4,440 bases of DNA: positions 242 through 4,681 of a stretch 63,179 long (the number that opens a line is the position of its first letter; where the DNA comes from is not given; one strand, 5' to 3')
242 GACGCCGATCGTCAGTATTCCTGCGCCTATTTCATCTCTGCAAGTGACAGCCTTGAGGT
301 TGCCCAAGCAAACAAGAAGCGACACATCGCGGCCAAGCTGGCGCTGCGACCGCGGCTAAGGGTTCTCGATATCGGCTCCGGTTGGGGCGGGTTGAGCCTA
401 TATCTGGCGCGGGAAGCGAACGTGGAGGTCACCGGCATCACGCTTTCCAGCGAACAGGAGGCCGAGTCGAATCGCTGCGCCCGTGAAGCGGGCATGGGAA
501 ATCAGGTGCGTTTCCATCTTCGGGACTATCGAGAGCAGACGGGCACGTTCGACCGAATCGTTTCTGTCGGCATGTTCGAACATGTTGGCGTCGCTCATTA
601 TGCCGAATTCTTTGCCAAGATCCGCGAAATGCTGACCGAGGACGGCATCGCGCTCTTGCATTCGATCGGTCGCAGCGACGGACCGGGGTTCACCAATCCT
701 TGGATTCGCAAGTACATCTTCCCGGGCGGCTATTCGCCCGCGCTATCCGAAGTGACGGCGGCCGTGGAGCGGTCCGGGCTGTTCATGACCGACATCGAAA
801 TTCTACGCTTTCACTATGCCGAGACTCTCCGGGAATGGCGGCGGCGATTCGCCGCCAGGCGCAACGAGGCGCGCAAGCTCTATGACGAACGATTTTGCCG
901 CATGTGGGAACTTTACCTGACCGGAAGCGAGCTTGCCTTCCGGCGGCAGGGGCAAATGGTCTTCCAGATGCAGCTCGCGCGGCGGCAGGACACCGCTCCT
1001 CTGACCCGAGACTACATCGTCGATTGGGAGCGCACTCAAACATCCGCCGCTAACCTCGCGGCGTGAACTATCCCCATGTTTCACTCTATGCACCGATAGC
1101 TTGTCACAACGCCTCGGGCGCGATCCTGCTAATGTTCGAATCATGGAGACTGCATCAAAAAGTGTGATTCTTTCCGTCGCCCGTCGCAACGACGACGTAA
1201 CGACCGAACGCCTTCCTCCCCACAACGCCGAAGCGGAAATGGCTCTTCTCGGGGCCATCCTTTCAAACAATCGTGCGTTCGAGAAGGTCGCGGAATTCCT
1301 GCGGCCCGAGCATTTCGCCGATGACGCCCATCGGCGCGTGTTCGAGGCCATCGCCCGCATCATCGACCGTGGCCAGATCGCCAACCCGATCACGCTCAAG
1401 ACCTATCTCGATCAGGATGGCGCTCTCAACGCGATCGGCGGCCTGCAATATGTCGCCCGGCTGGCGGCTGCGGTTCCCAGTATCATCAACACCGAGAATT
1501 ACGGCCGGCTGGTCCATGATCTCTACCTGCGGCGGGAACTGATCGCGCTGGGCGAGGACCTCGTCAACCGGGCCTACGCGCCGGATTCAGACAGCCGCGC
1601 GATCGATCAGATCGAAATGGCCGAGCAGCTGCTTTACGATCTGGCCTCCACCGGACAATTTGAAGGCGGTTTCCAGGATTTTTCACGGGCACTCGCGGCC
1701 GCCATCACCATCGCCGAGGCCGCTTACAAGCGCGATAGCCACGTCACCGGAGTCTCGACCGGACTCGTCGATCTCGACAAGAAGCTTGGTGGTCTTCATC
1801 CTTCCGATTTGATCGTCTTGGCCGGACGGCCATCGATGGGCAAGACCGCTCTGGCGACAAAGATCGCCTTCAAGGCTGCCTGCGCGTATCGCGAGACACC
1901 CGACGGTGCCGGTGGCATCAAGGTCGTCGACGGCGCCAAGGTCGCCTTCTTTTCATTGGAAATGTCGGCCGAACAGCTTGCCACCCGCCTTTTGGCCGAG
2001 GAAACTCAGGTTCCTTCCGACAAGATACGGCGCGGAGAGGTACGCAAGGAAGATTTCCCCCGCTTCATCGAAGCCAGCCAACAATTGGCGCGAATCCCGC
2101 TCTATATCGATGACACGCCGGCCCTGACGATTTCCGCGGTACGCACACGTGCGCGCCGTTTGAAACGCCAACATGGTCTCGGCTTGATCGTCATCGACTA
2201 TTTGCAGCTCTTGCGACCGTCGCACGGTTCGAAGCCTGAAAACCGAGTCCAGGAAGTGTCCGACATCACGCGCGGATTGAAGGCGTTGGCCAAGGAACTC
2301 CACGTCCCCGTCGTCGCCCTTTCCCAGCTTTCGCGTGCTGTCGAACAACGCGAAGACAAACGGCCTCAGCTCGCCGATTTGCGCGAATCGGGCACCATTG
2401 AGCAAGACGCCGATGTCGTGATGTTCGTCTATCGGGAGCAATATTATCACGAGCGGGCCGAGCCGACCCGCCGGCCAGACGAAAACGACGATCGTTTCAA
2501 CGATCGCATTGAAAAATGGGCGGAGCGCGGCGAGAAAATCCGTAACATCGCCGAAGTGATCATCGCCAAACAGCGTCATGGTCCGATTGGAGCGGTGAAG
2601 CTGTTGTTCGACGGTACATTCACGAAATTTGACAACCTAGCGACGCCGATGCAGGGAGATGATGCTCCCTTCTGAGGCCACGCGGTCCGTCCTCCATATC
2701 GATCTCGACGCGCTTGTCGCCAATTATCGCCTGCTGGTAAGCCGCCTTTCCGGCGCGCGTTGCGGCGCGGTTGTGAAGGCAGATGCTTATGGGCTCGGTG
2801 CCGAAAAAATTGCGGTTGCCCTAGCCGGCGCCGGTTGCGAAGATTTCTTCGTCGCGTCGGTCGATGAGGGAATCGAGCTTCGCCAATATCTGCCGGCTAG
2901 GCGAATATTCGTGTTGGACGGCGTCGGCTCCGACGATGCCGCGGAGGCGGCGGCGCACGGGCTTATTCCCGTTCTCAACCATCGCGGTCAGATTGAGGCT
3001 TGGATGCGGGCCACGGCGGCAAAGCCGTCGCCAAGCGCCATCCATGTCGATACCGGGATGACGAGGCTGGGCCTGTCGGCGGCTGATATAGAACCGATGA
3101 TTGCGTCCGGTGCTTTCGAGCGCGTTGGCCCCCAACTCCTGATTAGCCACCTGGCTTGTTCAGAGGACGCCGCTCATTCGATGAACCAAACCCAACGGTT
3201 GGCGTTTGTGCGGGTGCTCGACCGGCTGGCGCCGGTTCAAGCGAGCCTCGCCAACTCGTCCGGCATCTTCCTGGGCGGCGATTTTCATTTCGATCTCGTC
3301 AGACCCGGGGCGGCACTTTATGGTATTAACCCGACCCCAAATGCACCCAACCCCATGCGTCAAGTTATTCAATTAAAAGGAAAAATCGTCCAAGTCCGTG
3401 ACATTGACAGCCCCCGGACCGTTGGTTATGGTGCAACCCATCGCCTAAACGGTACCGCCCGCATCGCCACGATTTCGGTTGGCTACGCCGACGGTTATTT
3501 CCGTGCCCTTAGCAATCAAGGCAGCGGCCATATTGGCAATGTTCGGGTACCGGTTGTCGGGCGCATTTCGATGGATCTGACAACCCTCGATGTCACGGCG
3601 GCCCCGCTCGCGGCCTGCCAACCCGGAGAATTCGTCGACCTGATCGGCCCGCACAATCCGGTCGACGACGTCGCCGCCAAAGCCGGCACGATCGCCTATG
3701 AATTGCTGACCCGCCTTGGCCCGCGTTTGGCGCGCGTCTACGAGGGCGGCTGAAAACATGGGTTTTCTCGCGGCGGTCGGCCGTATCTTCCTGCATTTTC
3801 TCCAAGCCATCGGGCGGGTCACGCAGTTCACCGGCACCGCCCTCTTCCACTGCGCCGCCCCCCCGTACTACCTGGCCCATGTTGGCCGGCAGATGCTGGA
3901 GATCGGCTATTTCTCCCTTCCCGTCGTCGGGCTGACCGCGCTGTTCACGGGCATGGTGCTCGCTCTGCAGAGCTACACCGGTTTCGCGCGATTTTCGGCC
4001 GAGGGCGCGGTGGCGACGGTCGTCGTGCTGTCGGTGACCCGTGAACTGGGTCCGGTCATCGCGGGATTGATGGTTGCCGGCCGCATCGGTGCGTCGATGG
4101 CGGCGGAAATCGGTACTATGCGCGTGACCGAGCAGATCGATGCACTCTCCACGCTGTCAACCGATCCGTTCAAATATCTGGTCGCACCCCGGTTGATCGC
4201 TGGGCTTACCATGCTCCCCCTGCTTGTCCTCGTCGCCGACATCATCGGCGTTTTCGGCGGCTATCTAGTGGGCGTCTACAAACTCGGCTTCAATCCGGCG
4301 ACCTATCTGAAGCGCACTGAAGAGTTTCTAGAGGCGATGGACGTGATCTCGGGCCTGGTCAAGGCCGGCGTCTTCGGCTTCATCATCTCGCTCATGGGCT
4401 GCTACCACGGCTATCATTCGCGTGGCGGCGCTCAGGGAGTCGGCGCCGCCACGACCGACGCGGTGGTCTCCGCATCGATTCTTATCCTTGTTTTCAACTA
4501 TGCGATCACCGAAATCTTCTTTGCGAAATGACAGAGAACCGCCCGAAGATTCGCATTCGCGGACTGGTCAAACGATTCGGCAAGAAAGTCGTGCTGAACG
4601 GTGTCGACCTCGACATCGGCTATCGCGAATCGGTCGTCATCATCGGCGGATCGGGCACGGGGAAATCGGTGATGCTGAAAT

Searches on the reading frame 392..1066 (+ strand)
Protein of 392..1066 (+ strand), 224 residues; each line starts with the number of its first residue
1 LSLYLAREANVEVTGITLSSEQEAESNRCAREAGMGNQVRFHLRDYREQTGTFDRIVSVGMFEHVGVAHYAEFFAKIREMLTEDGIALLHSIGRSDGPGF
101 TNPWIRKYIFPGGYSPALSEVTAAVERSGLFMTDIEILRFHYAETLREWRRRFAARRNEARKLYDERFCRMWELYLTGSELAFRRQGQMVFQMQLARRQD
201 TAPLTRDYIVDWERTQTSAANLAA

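Call 46: search_protein_families(library=pfam, proteins=[window:392-1066:+], max_evalue=0.00001)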
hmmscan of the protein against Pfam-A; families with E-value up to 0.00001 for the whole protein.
window:392-1066:+ (224 aa): 4 families
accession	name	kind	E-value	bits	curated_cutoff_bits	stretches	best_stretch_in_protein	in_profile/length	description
PF02353.26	CMAS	-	1.2e-54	185.9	27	1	4-193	79-273/273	Mycolic acid cyclopropane synthetase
PF13649.12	Methyltransf_25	-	1.9e-08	35.3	27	1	2-85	12-97/97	Methyltransferase domain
PF08241.18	Methyltransf_11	-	9e-07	29.9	21.2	1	3-88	12-94/95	Methyltransferase domain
PF08242.18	Methyltransf_12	-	1.5e-06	29.3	30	1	6-86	15-97/98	Methyltransferase domain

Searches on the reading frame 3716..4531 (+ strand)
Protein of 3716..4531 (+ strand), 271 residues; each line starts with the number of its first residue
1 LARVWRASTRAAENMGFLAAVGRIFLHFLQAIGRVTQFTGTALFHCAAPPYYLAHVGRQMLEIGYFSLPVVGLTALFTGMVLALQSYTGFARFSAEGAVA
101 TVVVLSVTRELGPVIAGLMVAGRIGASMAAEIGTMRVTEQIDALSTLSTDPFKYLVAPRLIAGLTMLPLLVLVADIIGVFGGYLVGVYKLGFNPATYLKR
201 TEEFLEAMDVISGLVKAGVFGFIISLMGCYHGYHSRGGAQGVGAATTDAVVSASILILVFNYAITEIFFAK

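Call 46: search_protein_families(library=pfam, proteins=[window:3716-4531:+], max_evalue=0.00001)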
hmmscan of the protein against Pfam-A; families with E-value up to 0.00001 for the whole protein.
window:3716-4531:+ (271 aa): 1 family
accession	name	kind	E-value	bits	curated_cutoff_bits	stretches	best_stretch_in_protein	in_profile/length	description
PF02405.21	MlaE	-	5.4e-81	271.7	22.5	1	57-266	2-211/212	Permease MlaE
